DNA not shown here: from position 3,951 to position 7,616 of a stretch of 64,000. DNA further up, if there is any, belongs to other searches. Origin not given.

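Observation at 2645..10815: Complete HdrCBA-MvhDGA(+protease) flavin-based electron-bifurcation module, with an HdrA that has swallowed a GltD-like NAD(P)H oxidoreductase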

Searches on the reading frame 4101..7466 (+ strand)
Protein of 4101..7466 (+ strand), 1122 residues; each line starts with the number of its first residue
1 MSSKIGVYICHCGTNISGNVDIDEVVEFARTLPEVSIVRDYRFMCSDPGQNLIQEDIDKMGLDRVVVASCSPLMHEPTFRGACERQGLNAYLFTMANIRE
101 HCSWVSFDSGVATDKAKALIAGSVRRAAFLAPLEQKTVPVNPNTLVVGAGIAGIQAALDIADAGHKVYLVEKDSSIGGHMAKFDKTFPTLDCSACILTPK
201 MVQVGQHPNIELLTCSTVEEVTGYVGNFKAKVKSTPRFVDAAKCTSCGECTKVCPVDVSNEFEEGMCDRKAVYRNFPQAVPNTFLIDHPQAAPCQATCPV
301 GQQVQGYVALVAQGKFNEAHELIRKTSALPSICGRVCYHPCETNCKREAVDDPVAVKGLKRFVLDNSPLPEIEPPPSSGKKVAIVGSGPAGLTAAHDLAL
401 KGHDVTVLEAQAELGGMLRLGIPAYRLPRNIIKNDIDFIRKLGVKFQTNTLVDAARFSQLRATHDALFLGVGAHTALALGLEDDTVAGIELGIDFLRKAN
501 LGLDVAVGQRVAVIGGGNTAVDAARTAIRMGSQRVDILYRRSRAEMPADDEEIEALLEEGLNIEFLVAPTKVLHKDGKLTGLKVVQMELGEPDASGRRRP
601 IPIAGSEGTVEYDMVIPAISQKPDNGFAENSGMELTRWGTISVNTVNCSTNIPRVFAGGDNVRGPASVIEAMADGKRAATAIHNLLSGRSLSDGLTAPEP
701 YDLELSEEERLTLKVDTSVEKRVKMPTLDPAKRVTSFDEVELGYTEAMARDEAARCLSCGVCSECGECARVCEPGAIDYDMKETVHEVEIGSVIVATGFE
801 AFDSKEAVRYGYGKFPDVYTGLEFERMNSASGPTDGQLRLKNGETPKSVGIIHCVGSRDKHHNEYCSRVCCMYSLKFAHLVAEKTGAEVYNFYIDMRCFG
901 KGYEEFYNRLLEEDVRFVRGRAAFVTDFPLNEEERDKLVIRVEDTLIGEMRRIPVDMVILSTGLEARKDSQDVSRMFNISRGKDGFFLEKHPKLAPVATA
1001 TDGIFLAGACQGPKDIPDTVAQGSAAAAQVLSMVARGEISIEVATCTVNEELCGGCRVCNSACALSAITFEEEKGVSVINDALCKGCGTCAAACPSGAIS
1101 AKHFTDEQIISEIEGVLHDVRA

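Call 6: search_protein_families(library=pfam, proteins=[window:4101-7466:+], max_evalue=0.001)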
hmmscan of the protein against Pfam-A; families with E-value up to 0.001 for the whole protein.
window:4101-7466:+ (1122 aa): 24 families
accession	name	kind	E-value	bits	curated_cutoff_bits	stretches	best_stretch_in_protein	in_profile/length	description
PF07992.20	Pyr_redox_2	-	3.7e-43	148.5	26.1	2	380-675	1-291/291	Pyridine nucleotide-disulphide oxidoreductase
PF14691.11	Fer4_20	-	7.7e-21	74.5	25.8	1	291-366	29-107/113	Dihydroprymidine dehydrogenase domain II, 4Fe-4S cluster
PF13450.12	NAD_binding_8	-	7.8e-18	65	21.9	2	384-417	1-34/68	NAD(P)-binding Rossmann-like domain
PF13738.12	Pyr_redox_3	-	1.6e-16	60.9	30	1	508-659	164-305/305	Pyridine nucleotide-disulphide oxidoreductase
PF00070.33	Pyr_redox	-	2.6e-15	57.1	22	1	510-561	1-50/82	Pyridine nucleotide-disulphide oxidoreductase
PF12831.13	FAD_oxidored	-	4.4e-15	56.3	27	2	145-181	3-39/416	FAD dependent oxidoreductase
PF01266.30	DAO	-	3.4e-13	50.3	27.9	2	381-415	1-35/353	FAD dependent oxidoreductase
PF00890.30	FAD_binding_2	-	3.5e-12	46.7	20.4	2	144-181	2-39/414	FAD binding domain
PF00037.32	Fer4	-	2.4e-10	40.2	21.1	2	1078-1100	2-24/24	4Fe-4S binding domain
PF12838.12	Fer4_7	-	4.5e-10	40.3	27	1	1053-1098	2-52/52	4Fe-4S dicluster domain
PF01946.23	Thi4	-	6.3e-10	39.1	26.2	1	381-448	19-86/235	Thi4 family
PF01593.30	Amino_oxidase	-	8.2e-10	39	19.8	1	390-416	2-28/443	Flavin containing amine oxidoreductase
PF03486.20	HI0933_like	-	9.4e-09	35.5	50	1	381-416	2-37/244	HI0933-like protein Rossmann domain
PF01262.27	AlaDh_PNT_C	-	2.2e-08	34.3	23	0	139-176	24-63/214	Alanine dehydrogenase/PNT, C-terminal domain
PF13484.11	Fer4_16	-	3.2e-08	34.7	30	0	1084-1108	2-28/66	4Fe-4S double cluster binding domain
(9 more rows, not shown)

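Call 10: search_protein_families(library=ncbifam, proteins=[window:4101-7466:+], max_evalue=0.00001)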
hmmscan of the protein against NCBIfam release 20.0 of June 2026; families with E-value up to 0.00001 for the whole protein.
window:4101-7466:+ (1122 aa): 111 families (the best 25 are shown)
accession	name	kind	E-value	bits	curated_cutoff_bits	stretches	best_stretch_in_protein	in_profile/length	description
NF040770.1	hetero_SS_HdrA2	exception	7e-247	821.4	1100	2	4-296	1-295/777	CoB-CoM heterodisulfide reductase HdrA2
NF041778.1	hetero_SS_HdrA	equivalog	2.5e-183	610.9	1400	2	763-1118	301-652/771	ferredoxin:CoB-CoM heterodisulfide reductase subunit HdrA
NF041891.1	hdrA_Methbact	equivalog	1.7e-174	582.1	1300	2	761-1120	286-639/762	ferredoxin:CoB-CoM heterodisulfide reductase subunit HdrA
NF009410.0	PRK12771.1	subfamily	2e-157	525.2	516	1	288-780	44-532/566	NAD(P)-binding protein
NF009454.0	PRK12814.1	equivalog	7.4e-144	480.6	916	1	291-769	101-581/657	putative NADPH-dependent glutamate synthase small subunit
NF009414.0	PRK12778.1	equivalog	3.4e-120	402.5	1103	2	292-687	337-750/752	bifunctional dihydroorotate dehydrogenase B NAD binding subunit/NADPH-dependent glutamate synthase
TIGR01316.1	gltA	equivalog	2.1e-113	379.5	471.75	1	288-685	32-448/449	NADPH-dependent glutamate synthase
TIGR03315.1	Se_ygfK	equivalog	3e-106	356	835.3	1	290-772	443-897/1012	putative selenate reductase subunit YgfK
NF010590.0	PRK13984.1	equivalog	5.7e-96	322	946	2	294-687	198-607/611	putative oxidoreductase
NF009413.0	PRK12775.1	equivalog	2.6e-91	306.9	1895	1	293-687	340-755/1006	putative trifunctional 2-polyprenylphenol hydroxylase/glutamate synthase subunit beta/ferritin domain-containing protein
TIGR01318.1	gltD_gamma_fam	subfamily_domain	3.7e-88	296.1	482.95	1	292-686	48-465/467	glutamate synthase, small subunit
NF009408.0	PRK12769.1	equivalog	2.5e-86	290.2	1003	1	291-688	233-653/659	formate-dependent uric acid utilization protein AegA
NF009451.0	PRK12809.1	equivalog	1.3e-74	251.7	1154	1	290-686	215-634/639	formate-dependent uric acid utilization protein YgfT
NF009409.0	PRK12770.1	subfamily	7.3e-73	245.7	343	1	373-689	12-353/360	putative glutamate synthase subunit beta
TIGR01317.1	GOGAT_sm_gam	subfamily_domain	2.3e-69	234.5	447.7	1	294-690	52-482/485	glutamate synthase small subunit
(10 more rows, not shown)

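Call 12: find_homologous_proteins(query=window:4101-7466:+, max_evalue=1e-50)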
Query window:4101-7466:+ (1122 aa): 8000 proteins with E <= 1e-50 among 8000 candidates; the best 120 are listed.
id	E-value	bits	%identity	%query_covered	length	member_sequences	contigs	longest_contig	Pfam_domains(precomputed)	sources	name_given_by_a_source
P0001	0.0e+0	2568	100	100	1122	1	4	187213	PF14697.12,PF13241.13,PF13450.13,PF07992.21,PF12837.13,PF00070.34,PF03486.21,PF13484.12,PF12838.13,PF01134.29,PF01494.26,PF12831.14,PF01946.24,PF01266.31,PF01593.31,PF14691.12,PF00890.31,PF00037.33,PF13738.13,PF01262.28,PF13237.12,PF13187.12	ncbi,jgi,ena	-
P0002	0.0e+0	1766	67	100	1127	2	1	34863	PF14697.12,PF13450.13,PF07992.21,PF12837.13,PF00070.34,PF03486.21,PF13484.12,PF12838.13,PF01134.29,PF01494.26,PF12831.14,PF01946.24,PF01266.31,PF01593.31,PF14691.12,PF00890.31,PF00037.33,PF13738.13,PF01262.28,PF25160.2,PF13237.12,PF13187.12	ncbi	-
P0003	0.0e+0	1538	61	98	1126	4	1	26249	PF13450.13,PF07992.21,PF00070.34,PF03486.21,PF01134.29,PF01494.26,PF12831.14,PF01946.24,PF01266.31,PF01593.31,PF14691.12,PF00890.31,PF00037.33,PF13738.13,PF01262.28,PF02737.25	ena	-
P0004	0.0e+0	1468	58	100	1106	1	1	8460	PF14697.12,PF13450.13,PF07992.21,PF12837.13,PF00070.34,PF03486.21,PF13484.12,PF12838.13,PF01134.29,PF12831.14,PF01946.24,PF01266.31,PF01593.31,PF12797.13,PF14691.12,PF00890.31,PF00037.33,PF13738.13,PF01262.28,PF25160.2,PF13237.12,PF13187.12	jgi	-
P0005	0.0e+0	1465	58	100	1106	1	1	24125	PF14697.12,PF13450.13,PF07992.21,PF12837.13,PF00070.34,PF03486.21,PF13484.12,PF12838.13,PF01134.29,PF12831.14,PF01946.24,PF01266.31,PF01593.31,PF12797.13,PF14691.12,PF00890.31,PF00037.33,PF13738.13,PF01262.28,PF25160.2,PF13237.12,PF13187.12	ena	-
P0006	0.0e+0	1465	58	100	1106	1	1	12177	PF14697.12,PF13450.13,PF07992.21,PF12837.13,PF00070.34,PF03486.21,PF13484.12,PF12838.13,PF01134.29,PF12831.14,PF01946.24,PF01266.31,PF01593.31,PF12797.13,PF14691.12,PF00890.31,PF00037.33,PF13738.13,PF01262.28,PF25160.2,PF13237.12,PF13187.12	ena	-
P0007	0.0e+0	1465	58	100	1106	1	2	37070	PF14697.12,PF13450.13,PF07992.21,PF12837.13,PF00070.34,PF03486.21,PF13484.12,PF12838.13,PF01134.29,PF12831.14,PF01946.24,PF01266.31,PF01593.31,PF12797.13,PF14691.12,PF00890.31,PF00037.33,PF13738.13,PF01262.28,PF25160.2,PF13237.12,PF13187.12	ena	-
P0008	0.0e+0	1464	58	100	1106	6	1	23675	PF14697.12,PF13450.13,PF07992.21,PF12837.13,PF00070.34,PF03486.21,PF13484.12,PF12838.13,PF01134.29,PF12831.14,PF01946.24,PF01266.31,PF01593.31,PF12797.13,PF14691.12,PF00890.31,PF00037.33,PF13738.13,PF01262.28,PF25160.2,PF13237.12,PF13187.12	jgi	-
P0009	0.0e+0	1464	58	100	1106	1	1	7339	PF14697.12,PF13450.13,PF07992.21,PF12837.13,PF00070.34,PF03486.21,PF13484.12,PF12838.13,PF01134.29,PF12831.14,PF01946.24,PF01266.31,PF01593.31,PF12797.13,PF14691.12,PF00890.31,PF00037.33,PF13738.13,PF01262.28,PF25160.2,PF13237.12,PF13187.12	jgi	-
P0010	0.0e+0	1464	58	100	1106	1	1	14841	PF14697.12,PF13450.13,PF07992.21,PF12837.13,PF00070.34,PF03486.21,PF13484.12,PF12838.13,PF01134.29,PF12831.14,PF01946.24,PF01266.31,PF01593.31,PF12797.13,PF14691.12,PF00890.31,PF00037.33,PF13738.13,PF01262.28,PF25160.2,PF13237.12,PF13187.12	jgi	-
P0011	0.0e+0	1456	58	100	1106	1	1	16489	PF14697.12,PF13450.13,PF07992.21,PF12837.13,PF00070.34,PF03486.21,PF13484.12,PF12838.13,PF01134.29,PF12831.14,PF01946.24,PF01266.31,PF01593.31,PF12797.13,PF14691.12,PF00890.31,PF00037.33,PF13738.13,PF01262.28,PF25160.2,PF13237.12,PF13187.12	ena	-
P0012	0.0e+0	1456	57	100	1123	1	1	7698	PF14697.12,PF13241.13,PF13450.13,PF07992.21,PF00070.34,PF03486.21,PF13484.12,PF12838.13,PF01134.29,PF01494.26,PF12831.14,PF01946.24,PF01266.31,PF01593.31,PF14691.12,PF00890.31,PF00037.33,PF13738.13,PF01262.28,PF13237.12,PF13187.12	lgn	-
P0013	0.0e+0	1456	57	100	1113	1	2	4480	PF14697.12,PF13450.13,PF07992.21,PF12837.13,PF00070.34,PF03486.21,PF13484.12,PF12838.13,PF01134.29,PF01494.26,PF12831.14,PF01946.24,PF01266.31,PF01593.31,PF14691.12,PF00890.31,PF00037.33,PF13738.13,PF01262.28,PF13237.12,PF13187.12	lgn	-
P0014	0.0e+0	1454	57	99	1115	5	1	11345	PF14697.12,PF13450.13,PF07992.21,PF12837.13,PF00070.34,PF03486.21,PF13484.12,PF12838.13,PF01134.29,PF01494.26,PF12831.14,PF01946.24,PF01266.31,PF01593.31,PF14691.12,PF00890.31,PF00037.33,PF13738.13,PF01262.28,PF13237.12,PF13187.12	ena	-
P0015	0.0e+0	1453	56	99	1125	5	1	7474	PF14697.12,PF13450.13,PF07992.21,PF12837.13,PF00070.34,PF03486.21,PF13484.12,PF12838.13,PF01134.29,PF01494.26,PF12831.14,PF01946.24,PF01266.31,PF01593.31,PF14691.12,PF00890.31,PF00037.33,PF13738.13,PF01262.28,PF25160.2,PF13237.12,PF13187.12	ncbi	-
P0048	0.0e+0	1423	56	100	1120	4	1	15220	PF14697.12,PF13241.13,PF13450.13,PF07992.21,PF12837.13,PF00070.34,PF03486.21,PF13484.12,PF01266.31,PF14691.12,PF00890.31,PF13738.13,PF25160.2,PF13237.12,PF12838.13,PF01134.29,PF01494.26,PF12831.14,PF01946.24,PF01593.31,PF12797.13,PF00037.33,PF01262.28,PF13187.12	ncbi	-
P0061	0.0e+0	1419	57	100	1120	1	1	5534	PF14697.12,PF13450.13,PF07992.21,PF12837.13,PF00070.34,PF03486.21,PF13484.12,PF12838.13,PF01134.29,PF12831.14,PF01946.24,PF01266.31,PF01593.31,PF12797.13,PF14691.12,PF00890.31,PF00037.33,PF13738.13,PF01262.28,PF13237.12,PF13187.12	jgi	jgi:heterodisulfide reductase subunit A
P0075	0.0e+0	1415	57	100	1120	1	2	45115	PF14697.12,PF13450.13,PF07992.21,PF12837.13,PF00070.34,PF03486.21,PF13484.12,PF12838.13,PF01134.29,PF12831.14,PF01946.24,PF01266.31,PF01593.31,PF12797.13,PF14691.12,PF00890.31,PF00037.33,PF13738.13,PF01262.28,PF25160.2,PF13237.12,PF13187.12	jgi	jgi:heterodisulfide reductase subunit A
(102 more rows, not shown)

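Call 14: find_encoding_contigs(protein=P0001, flank=10000, max_places=4)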
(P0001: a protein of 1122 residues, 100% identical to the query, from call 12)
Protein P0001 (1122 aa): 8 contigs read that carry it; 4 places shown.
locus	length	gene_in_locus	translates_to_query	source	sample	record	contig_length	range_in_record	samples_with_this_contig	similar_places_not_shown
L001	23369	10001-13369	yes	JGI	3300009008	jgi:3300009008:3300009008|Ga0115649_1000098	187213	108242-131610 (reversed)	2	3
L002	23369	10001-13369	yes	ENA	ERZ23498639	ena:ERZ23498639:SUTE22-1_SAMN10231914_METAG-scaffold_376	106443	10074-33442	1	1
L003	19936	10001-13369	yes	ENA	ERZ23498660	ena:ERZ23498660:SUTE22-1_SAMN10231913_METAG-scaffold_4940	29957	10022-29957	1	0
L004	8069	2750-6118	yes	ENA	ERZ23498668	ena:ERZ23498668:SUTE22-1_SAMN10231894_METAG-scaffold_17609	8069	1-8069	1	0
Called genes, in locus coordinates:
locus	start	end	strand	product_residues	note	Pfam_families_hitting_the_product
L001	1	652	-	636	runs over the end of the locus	-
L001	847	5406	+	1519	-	PF02412:TSP_3 (weak), PF11617:Cu-binding_MopE (weak), PF02412:TSP_3, PF11617:Cu-binding_MopE (weak)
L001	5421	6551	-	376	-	-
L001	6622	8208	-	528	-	PF00221:Lyase_aromatic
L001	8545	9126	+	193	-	PF13183:Fer4_8, PF13187:Fer4_9, PF13534:Fer4_17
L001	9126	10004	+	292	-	PF02754:CCG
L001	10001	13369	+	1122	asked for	PF00890:FAD_binding_2 (weak), PF12831:FAD_oxidored, PF13450:NAD_binding_8 (weak), PF14691:Fer4_20, PF00890:FAD_binding_2 (weak), PF01266:DAO (weak), PF07992:Pyr_redox_2, PF13450:NAD_binding_8, +16 more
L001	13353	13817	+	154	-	PF02662:FlpD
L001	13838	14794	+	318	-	PF01058:Oxidored_q6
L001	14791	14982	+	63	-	PF27537:HoxH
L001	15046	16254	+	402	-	PF00374:NiFeSe_Hases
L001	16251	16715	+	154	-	PF01750:HycI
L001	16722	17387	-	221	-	PF00072:Response_reg, PF08281:Sigma70_r4_2, PF00196:GerE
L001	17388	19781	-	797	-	PF07730:HisKA_3, PF02518:HATPase_c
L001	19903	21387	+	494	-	-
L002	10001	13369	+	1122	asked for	PF00890:FAD_binding_2 (weak), PF12831:FAD_oxidored, PF13450:NAD_binding_8 (weak), PF14691:Fer4_20, PF00890:FAD_binding_2 (weak), PF01266:DAO (weak), PF07992:Pyr_redox_2, PF13450:NAD_binding_8, +16 more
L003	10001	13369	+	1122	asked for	PF00890:FAD_binding_2 (weak), PF12831:FAD_oxidored, PF13450:NAD_binding_8 (weak), PF14691:Fer4_20, PF00890:FAD_binding_2 (weak), PF01266:DAO (weak), PF07992:Pyr_redox_2, PF13450:NAD_binding_8, +16 more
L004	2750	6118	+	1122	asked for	PF00890:FAD_binding_2 (weak), PF12831:FAD_oxidored, PF13450:NAD_binding_8 (weak), PF14691:Fer4_20, PF00890:FAD_binding_2 (weak), PF01266:DAO (weak), PF07992:Pyr_redox_2, PF13450:NAD_binding_8, +16 more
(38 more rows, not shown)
